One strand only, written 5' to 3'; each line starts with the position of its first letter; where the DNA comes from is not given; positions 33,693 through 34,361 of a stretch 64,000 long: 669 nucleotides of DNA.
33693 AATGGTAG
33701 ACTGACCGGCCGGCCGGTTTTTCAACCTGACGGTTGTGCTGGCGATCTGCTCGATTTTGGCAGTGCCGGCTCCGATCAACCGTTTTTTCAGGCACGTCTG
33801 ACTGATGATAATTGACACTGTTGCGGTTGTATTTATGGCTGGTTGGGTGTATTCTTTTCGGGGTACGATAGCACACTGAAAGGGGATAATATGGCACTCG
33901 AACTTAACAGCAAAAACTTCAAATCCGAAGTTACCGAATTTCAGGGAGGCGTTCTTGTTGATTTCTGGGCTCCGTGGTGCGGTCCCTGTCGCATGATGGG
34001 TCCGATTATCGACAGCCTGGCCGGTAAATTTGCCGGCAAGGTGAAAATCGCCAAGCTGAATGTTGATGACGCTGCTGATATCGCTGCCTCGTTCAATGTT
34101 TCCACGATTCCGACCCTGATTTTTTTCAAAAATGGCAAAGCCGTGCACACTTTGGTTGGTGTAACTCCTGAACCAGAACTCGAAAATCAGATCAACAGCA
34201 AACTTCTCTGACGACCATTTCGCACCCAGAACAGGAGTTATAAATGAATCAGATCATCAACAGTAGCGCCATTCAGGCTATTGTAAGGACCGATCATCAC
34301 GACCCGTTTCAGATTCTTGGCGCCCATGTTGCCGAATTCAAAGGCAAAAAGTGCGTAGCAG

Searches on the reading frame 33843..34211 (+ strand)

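Call 25: search_protein_families(library=pfam, proteins=[window:33843-34211:+], max_evalue=0.001)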
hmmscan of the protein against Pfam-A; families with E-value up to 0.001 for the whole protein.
window:33843-34211:+ (122 aa): 6 families
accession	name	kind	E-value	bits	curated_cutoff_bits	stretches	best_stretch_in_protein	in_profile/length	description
PF00085.26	Thioredoxin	-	5e-31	107.2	23.5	1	19-118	3-102/103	Thioredoxin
PF13098.12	Thioredoxin_2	-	2e-06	28.5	27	1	36-115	7-102/104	Thioredoxin-like domain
PF00578.27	AhpC-TSA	-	5.1e-05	23.6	26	1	26-109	16-102/124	AhpC/TSA family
PF13905.12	Thioredoxin_8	-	8.4e-05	23.3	27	0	37-76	4-45/94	Thioredoxin-like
PF14595.12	Thioredoxin_9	-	0.00039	20.7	25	1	42-103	49-110/129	Thioredoxin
PF08534.16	Redoxin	-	0.00098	19.4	26.6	0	29-78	22-74/148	Redoxin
